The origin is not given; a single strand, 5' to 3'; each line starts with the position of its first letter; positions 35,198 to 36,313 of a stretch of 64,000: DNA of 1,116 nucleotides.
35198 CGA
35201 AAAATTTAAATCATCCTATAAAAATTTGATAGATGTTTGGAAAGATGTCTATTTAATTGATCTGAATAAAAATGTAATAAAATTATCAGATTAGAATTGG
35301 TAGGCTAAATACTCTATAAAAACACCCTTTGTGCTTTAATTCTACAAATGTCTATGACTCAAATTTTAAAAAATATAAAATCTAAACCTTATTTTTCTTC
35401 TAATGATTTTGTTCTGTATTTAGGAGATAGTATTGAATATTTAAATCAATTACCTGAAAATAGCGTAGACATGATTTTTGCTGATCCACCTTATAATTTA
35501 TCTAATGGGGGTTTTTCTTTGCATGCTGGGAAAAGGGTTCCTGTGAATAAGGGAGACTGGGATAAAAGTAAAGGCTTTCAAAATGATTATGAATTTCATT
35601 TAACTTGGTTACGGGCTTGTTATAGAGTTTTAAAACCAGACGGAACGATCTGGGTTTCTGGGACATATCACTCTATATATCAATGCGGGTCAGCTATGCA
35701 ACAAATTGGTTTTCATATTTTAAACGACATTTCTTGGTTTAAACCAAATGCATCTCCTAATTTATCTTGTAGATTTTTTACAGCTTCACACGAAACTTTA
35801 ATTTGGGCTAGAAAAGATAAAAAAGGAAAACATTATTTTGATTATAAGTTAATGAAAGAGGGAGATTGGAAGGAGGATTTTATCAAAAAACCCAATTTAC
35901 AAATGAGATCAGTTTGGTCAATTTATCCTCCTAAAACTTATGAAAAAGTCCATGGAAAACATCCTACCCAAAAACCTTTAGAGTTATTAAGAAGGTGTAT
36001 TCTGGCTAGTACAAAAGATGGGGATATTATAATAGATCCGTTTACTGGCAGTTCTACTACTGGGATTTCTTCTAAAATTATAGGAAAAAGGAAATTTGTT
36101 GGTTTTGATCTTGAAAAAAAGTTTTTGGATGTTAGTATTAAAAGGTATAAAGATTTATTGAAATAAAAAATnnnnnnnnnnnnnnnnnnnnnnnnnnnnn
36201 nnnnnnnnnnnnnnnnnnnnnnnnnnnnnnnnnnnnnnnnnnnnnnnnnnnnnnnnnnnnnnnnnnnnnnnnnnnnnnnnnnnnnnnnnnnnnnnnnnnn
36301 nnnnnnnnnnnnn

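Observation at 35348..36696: Compact Type II R-M pair: beta-class DPPY methyltransferase plus 174-aa PD-x13-ExK endonuclease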

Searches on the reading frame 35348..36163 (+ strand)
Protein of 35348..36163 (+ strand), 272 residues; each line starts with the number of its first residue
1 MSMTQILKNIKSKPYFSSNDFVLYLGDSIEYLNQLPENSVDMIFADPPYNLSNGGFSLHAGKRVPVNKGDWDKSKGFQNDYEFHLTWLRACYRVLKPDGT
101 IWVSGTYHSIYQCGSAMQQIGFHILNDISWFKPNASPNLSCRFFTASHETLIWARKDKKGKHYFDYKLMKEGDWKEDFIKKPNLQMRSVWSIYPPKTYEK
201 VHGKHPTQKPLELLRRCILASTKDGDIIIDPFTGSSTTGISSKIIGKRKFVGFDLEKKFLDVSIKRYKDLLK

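Call 3: search_protein_families(library=pfam, proteins=[window:35348-36163:+], max_evalue=1)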
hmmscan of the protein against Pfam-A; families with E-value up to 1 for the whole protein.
window:35348-36163:+ (272 aa): 9 families
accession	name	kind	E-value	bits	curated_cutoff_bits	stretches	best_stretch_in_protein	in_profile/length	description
PF01555.25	N6_N4_Mtase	-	5.1e-55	187.3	26.7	1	40-263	1-219/221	DNA methylase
PF02384.22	N6_Mtase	-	0.0042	16.9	20.4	1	19-120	105-197/311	N-6 DNA Methylase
PF01170.24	UPF0020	-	0.0045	17.1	22.3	0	219-241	23-45/197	RMKL-like, methyltransferase domain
PF03602.21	Cons_hypoth95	-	0.0058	16.8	24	1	4-52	78-126/182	Conserved hypothetical protein 95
PF08241.18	Methyltransf_11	-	0.022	15.8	21.2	0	87-102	79-94/95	Methyltransferase domain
PF02086.21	MethyltransfD12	-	0.051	13.7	22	0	34-53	170-189/253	D12 class N6 adenine-specific DNA methyltransferase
PF06325.19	PrmA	-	0.052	13.5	22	1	203-263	143-200/296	Ribosomal protein L11 methyltransferase (PrmA)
PF01209.24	Ubie_methyltran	-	0.16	11.7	20.1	0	84-111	132-159/233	ubiE/COQ5 methyltransferase family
PF10237.15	N6-adenineMlase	-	0.19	11.9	23.2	1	16-52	65-100/166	Probable N6-adenine methyltransferase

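Call 4: search_protein_families(library=ncbifam, proteins=[window:35348-36163:+], max_evalue=1)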
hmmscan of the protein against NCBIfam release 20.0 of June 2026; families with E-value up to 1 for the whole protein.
window:35348-36163:+ (272 aa): 6 families
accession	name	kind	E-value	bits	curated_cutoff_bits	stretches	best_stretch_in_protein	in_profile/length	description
NF050803.1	DnaMtaseCcrMCaul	equivalog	1.2e-70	238.2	830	1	24-269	7-249/350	adenine-specific DNA-methyltransferase CcrM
NF008572.0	PRK11524.1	equivalog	2.8e-31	108.7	292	2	201-268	191-257/294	adenine-specific DNA-methyltransferase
NF010253.0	PRK13699.1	subfamily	7.9e-17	61.7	244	2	203-267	142-205/226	DNA methyltransferase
TIGR01177.1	TIGR01177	hypoth_equivalog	0.00033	20.1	316.55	1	219-258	177-215/330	TIGR01177 family methyltransferase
TIGR00095.1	TIGR00095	equivalog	0.067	12.8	117.5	1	4-53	89-138/194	16S rRNA (guanine(966)-N(2))-methyltransferase RsmD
TIGR01934.1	MenG_MenH_UbiE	subfamily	0.11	11.8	158.35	0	223-269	38-84/223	ubiquinone/menaquinone biosynthesis methyltransferase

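Call 5: search_protein_families(library=padloc, proteins=[window:35348-36163:+], max_evalue=1)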
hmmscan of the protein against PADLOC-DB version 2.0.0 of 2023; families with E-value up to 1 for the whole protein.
window:35348-36163:+ (272 aa): 73 families (the best 25 are shown)
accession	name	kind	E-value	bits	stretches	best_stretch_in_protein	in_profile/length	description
PDLC03371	MTase_II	-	3e-91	303.5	1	13-269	3-254/260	Type II methyltransferase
PDLC03216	MTase_II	-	9.9e-75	249.8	1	23-269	14-257/364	Type II methyltransferase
PDLC03738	oMTase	-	1.2e-70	236.1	1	20-268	21-266/376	orphan methyltransferase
PDLC03302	MTase_II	-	2.7e-57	192.9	1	22-266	6-259/626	Type II methyltransferase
PDLC03299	MTase_II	-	1.2e-38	131.3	1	12-267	6-257/296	Type II methyltransferase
PDLC03387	MTase_II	-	2e-32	110.5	2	115-268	133-276/289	Type II methyltransferase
PDLC03353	MTase_II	-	1e-30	105.2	1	13-267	2-250/260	Type II methyltransferase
PDLC03265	MTase_II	-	4.2e-28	96.7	2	177-271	242-332/333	Type II methyltransferase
PDLC03320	MTase_II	-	5e-26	89.5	1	6-270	18-277/289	Type II methyltransferase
PDLC03238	MTase_II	-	6.5e-25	86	1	7-256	110-354/428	Type II methyltransferase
PDLC03279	MTase_II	-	8.4e-25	85.1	1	27-267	363-584/587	Type II methyltransferase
PDLC03339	MTase_II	-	2.9e-24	83.5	2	160-269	166-273/399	Type II methyltransferase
PDLC03300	MTase_II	-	1.6e-22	78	1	23-268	14-277/302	Type II methyltransferase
PDLC03252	MTase_II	-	3.4e-22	77.3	2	115-267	212-353/365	Type II methyltransferase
PDLC03230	MTase_II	-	8.6e-21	72.6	1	23-264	38-279/360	Type II methyltransferase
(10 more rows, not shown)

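Call 7: search_solved_structures(query=window:35348-36163:+, max_evalue=0.001)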
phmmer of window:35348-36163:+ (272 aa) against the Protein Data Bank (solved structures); distinct sequences matched with E-value up to 0.001: 12.
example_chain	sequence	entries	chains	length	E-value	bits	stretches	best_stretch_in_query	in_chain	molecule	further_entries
6pbd_A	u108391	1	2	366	2.9e-59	203.7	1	23-263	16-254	Modification methylase CcrMI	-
5hek_A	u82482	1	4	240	4.7e-25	91.5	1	23-267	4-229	Adenine specific DNA methyltransferase (DpnA)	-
5hfj_A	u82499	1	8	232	5.8e-25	91.2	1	23-266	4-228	Adenine specific DNA methyltransferase (DpnA)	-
9c3u_A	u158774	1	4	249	3.7e-19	72.1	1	30-266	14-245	Methyltransferase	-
8urk_A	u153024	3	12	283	4.1e-19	72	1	27-267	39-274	Methyltransferase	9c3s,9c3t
8s9n_A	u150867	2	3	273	8e-18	67.8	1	18-261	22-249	DNA cytosine-N4 methyltransferase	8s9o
8s9m_A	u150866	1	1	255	1.3e-17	67.1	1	25-261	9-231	DNA cytosine-N4 methyltransferase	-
1g60_A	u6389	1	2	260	3.3e-16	62.4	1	29-261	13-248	Adenine-specific Methyltransferase MboIIA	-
1nw8_A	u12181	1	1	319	1.6e-13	53.6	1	25-239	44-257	MODIFICATION METHYLASE RSRI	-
1boo_A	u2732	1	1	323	1.7e-13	53.5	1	9-138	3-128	PROTEIN (N-4 CYTOSINE-SPECIFIC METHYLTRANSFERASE PVU II)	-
1eg2_A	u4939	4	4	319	1.9e-13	53.4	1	25-239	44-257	MODIFICATION METHYLASE RSRI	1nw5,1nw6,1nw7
2zie_A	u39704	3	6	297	3.8e-09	39.3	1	22-267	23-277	Putative modification methylase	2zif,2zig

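Call 24: search_dna_similar(query=window:35348-36163:+, collection=plasmids, mode=protein, max_evalue=1e-30, max_rows=30)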
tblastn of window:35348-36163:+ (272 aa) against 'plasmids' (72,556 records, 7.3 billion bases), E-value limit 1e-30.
Records with a match: 35; places in all: 35; records where one place covers at least 80% of the query: 28.
Best place of each record, by identity: <60% 35.
By first word of the organism name: Azospirillum 12; Sinorhizobium 4; Staphylococcus 3; Neisseria 2; Lactococcus 2; Lactiplantibacillus 2; Shinella 2; Clostridium 2; Methylobacterium 2; Parasedimentitalea 2; and 2 more.
By predicted mobility (MOB-suite, as given by PLSDB): non-mobilizable 27; mobilizable 5; conjugative 3.
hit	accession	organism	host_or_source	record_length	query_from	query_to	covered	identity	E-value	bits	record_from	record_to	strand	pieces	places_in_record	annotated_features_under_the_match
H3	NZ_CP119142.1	Neisseria gonorrhoeae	Homo sapiens,whole organism,synovial ...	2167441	18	268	92%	51.2%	5e-70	241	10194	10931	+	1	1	none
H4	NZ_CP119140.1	Neisseria gonorrhoeae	Homo sapiens,whole organism,blood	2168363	18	268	92%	51.2%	5e-70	241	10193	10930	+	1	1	none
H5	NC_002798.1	Lactococcus lactis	-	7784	10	266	94%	49.8%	4e-71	244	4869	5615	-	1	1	site-specific DNA-methyltransferase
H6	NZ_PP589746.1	Lactococcus sp.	Bacterial culture,Dairy environment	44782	10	266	94%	49.8%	4e-71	244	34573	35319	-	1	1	site-specific DNA-methyltransferase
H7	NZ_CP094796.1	Staphylococcus aureus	Camel,Skin swab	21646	10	269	96%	48.7%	5e-70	240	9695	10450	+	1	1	site-specific DNA-methyltransferase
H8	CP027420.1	Staphylococcus cohnii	Homo sapiens,peripheral blood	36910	10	269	96%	48.7%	5e-70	240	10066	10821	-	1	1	site-specific DNA-methyltransferase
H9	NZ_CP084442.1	Staphylococcus lugdunensis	Homo sapiens,pure culture,abdominal ...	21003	10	269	96%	48.3%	1e-69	239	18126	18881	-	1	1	site-specific DNA-methyltransferase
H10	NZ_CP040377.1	Lactiplantibacillus plantarum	cell culture,Angelica gigas Nakai root ...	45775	23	269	91%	46.2%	7e-56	200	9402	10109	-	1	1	site-specific DNA-methyltransferase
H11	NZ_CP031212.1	Levilactobacillus brevis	-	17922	23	269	91%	45.7%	2e-55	199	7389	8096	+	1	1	site-specific DNA-methyltransferase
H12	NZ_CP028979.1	Lactiplantibacillus plantarum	liquid feed,pig feed from feed plant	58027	23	269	91%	45.7%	2e-55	199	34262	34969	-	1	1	site-specific DNA-methyltransferase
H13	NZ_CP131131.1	Shinella zoogloeoides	isolate,Activated charcoal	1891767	7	266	96%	41.3%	1e-50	185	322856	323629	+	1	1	none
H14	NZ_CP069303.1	Shinella sp. PSBB067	monoisolate,Minnesota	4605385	7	266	96%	40.9%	2e-50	184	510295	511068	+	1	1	none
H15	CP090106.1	Sinorhizobium meliloti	Medicago,Cell culture,Plant nodule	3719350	26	266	89%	42.6%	4e-51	186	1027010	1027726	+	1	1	site-specific DNA-methyltransferase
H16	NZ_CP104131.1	Sinorhizobium sp. K101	Phaseolus vulgaris,cell ...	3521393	26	266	89%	42.6%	4e-51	186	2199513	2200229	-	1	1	none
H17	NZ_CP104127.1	Sinorhizobium sp. M103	Phaseolus vulgaris,cell ...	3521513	26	266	89%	42.6%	4e-51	186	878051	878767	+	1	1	none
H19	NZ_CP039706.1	Clostridium butyricum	Homo sapiens,isolation from The first ...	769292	27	266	88%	41.8%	2e-52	190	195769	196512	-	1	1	site-specific DNA-methyltransferase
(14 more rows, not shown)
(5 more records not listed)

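Call 27: get_annotated_region(hit=H7, flank=3500)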
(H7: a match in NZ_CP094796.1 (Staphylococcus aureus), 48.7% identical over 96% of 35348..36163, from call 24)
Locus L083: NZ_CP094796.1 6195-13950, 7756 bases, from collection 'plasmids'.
description: Staphylococcus aureus strain IVB6164 plasmid unnamed, complete sequence
organism: Staphylococcus aureus (NCBI taxid 1280)
taxonomy: Bacteria; Bacillota; Bacilli; Bacillales; Staphylococcaceae; Staphylococcus; Staphylococcus aureus
host: -; source: Camel,Skin swab; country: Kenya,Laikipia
typing (MOB-suite, as given by PLSDB): mobilizable; replicon rep_cluster_1017,rep_cluster_1733,rep_cluster_2100
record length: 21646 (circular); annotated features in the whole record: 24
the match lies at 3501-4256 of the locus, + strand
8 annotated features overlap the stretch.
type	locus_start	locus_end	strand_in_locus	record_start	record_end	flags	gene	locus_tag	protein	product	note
CDS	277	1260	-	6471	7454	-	-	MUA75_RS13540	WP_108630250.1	replication initiator protein A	-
CDS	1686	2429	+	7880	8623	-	-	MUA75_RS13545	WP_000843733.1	DUF536 domain-containing protein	-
CDS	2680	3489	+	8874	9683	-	-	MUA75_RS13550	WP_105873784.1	Dam family site-specific DNA-(adenine-N6)-methyltransferase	GO:0006306 - DNA methylation [Evidence IEA]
CDS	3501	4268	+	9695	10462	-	-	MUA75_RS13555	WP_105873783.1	site-specific DNA-methyltransferase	GO:0009307 - DNA restriction-modification system [Evidence IEA]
CDS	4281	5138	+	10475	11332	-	-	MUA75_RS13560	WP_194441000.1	type II restriction endonuclease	-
CDS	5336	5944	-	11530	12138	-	-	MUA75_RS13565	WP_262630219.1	recombinase family protein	GO:0006310 - DNA recombination [Evidence IEA]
CDS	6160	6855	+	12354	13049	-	-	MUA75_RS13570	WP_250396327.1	ATP-binding cassette domain-containing protein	-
CDS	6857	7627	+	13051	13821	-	-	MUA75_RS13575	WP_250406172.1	ABC transporter permease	GO:0055085 - transmembrane transport [Evidence IEA]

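Call 46: search_protein_families(library=padloc, proteins=[L083:3501-4265:+], max_evalue=1e-10)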
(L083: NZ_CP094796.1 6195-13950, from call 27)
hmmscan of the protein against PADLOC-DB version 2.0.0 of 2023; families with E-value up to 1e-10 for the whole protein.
L083:3501-4265:+ (255 aa): 43 families (the best 25 are shown)
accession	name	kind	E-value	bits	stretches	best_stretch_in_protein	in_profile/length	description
PDLC03371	MTase_II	-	5.9e-104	345.2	1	4-254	3-256/260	Type II methyltransferase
PDLC03216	MTase_II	-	2.2e-82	275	1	13-254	13-259/364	Type II methyltransferase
PDLC03738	oMTase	-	2.5e-75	251.6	1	15-254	24-269/376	orphan methyltransferase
PDLC03299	MTase_II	-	1.5e-47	160.6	2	134-253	140-260/296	Type II methyltransferase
PDLC03302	MTase_II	-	2.9e-44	149.8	1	14-254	7-264/626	Type II methyltransferase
PDLC03279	MTase_II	-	3.5e-38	129.3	1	11-251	356-585/587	Type II methyltransferase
PDLC03387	MTase_II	-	2.6e-36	123.3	1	104-251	131-276/289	Type II methyltransferase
PDLC03320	MTase_II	-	1.4e-34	117.6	1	147-253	171-277/289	Type II methyltransferase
PDLC03353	MTase_II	-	1.6e-33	114.4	1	6-252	4-252/260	Type II methyltransferase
PDLC03339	MTase_II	-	2.7e-32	110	1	163-252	184-273/399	Type II methyltransferase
PDLC03305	MTase_II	-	1.8e-27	94.8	1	14-252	15-244/513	Type II methyltransferase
PDLC03265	MTase_II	-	4.8e-27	93.3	1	140-252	221-330/333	Type II methyltransferase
PDLC03229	MTase_II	-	3.2e-24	83.5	1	20-251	190-401/436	Type II methyltransferase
PDLC03354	MTase_II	-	3.4e-24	83.6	1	143-253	286-385/425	Type II methyltransferase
PDLC03228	MTase_II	-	4e-23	80.4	1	188-251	143-206/227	Type II methyltransferase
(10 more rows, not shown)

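Call 47: get_annotated_region(hit=H15, flank=1500)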
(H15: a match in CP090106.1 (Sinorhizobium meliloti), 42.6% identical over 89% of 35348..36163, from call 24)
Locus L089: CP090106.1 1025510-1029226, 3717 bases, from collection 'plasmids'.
description: Sinorhizobium meliloti strain Ak57 plasmid pSymB, complete sequence
organism: Sinorhizobium meliloti (NCBI taxid 382)
taxonomy: Bacteria; Pseudomonadota; Alphaproteobacteria; Hyphomicrobiales; Rhizobiaceae; Sinorhizobium; Sinorhizobium meliloti
host: -; source: Medicago,Cell culture,Plant nodule; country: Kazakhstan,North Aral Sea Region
typing (MOB-suite, as given by PLSDB): non-mobilizable
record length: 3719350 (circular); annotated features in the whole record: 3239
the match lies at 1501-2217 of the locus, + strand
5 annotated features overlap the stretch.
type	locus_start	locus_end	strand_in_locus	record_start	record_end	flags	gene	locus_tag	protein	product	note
CDS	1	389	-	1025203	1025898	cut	-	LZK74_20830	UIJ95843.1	HAD family hydrolase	-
CDS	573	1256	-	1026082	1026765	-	-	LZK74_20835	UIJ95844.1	winged helix-turn-helix domain-containing protein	-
CDS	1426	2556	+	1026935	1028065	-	-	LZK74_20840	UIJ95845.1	site-specific DNA-methyltransferase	-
CDS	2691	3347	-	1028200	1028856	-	-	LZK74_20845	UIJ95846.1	HAD family phosphatase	-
CDS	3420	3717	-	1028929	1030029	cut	mutY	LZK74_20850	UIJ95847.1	A/G-specific adenine glycosylase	-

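Call 48: get_annotated_region(hit=H10, flank=3000)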
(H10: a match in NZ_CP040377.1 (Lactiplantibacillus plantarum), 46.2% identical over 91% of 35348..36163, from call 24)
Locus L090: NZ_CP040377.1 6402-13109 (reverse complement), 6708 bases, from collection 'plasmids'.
description: Lactiplantibacillus plantarum subsp. plantarum strain SKO-001 plasmid unnamed3, complete sequence
organism: Lactiplantibacillus plantarum (NCBI taxid 337330)
taxonomy: Bacteria; Bacillota; Bacilli; Lactobacillales; Lactobacillaceae; Lactiplantibacillus; Lactiplantibacillus plantarum
host: -; source: cell culture,Angelica gigas Nakai root surface; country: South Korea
typing (MOB-suite, as given by PLSDB): conjugative; replicon rep_cluster_1465; relaxase MOBQ; mating-pair formation MPF_T
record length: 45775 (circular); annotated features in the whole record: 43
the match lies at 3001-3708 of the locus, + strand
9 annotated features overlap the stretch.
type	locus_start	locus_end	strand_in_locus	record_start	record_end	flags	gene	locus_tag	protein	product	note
CDS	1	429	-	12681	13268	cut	-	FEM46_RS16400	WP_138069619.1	recombinase family protein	GO:0006310 - DNA recombination [Evidence IEA]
CDS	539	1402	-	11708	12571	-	-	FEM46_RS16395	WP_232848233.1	FRG domain-containing protein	-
CDS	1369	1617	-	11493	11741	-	-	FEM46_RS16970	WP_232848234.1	hypothetical protein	-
CDS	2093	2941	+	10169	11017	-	-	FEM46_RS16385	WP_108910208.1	DNA adenine methylase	-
CDS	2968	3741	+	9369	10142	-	-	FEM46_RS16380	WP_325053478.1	site-specific DNA-methyltransferase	GO:0009307 - DNA restriction-modification system [Evidence IEA]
CDS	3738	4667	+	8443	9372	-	-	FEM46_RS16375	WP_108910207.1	type II restriction endonuclease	-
CDS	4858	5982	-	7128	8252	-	-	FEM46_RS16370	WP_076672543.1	ArdC-like ssDNA-binding domain-containing protein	-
CDS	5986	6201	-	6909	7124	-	-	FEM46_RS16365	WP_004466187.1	hypothetical protein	-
CDS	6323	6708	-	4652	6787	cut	topB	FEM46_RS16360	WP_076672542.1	type IA DNA topoisomerase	GO:0006265 - DNA topological change [Evidence IEA]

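Call 49: get_annotated_region(hit=H19, flank=3000)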
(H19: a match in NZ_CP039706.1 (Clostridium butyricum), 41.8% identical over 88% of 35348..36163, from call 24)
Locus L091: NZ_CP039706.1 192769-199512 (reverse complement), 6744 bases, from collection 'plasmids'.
description: Clostridium butyricum strain 4-1 plasmid p-butyl_plas_4-1, complete sequence
organism: Clostridium butyricum (NCBI taxid 1492)
taxonomy: Bacteria; Bacillota; Clostridia; Eubacteriales; Clostridiaceae; Clostridium; Clostridium butyricum
host: -; source: Homo sapiens,isolation from The first stool of the new borne,first stool of the newborn; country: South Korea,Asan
typing (MOB-suite, as given by PLSDB): non-mobilizable
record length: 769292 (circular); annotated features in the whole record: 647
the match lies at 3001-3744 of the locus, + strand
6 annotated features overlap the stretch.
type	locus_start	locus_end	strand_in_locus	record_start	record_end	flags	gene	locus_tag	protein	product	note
CDS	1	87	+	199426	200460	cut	-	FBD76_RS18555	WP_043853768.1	oxidoreductase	-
CDS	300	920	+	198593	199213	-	-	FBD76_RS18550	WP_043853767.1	superoxide dismutase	-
CDS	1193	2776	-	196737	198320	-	-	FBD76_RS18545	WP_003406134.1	IS1182-like element ISClbu1 family transposase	GO:0006313 - DNA transposition [Evidence IEA]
CDS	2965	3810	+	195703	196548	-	-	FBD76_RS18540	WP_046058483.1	site-specific DNA-methyltransferase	GO:0009307 - DNA restriction-modification system [Evidence IEA]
CDS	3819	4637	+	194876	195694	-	-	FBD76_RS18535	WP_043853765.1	DNA adenine methylase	-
CDS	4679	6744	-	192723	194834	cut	-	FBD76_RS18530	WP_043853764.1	hypothetical protein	-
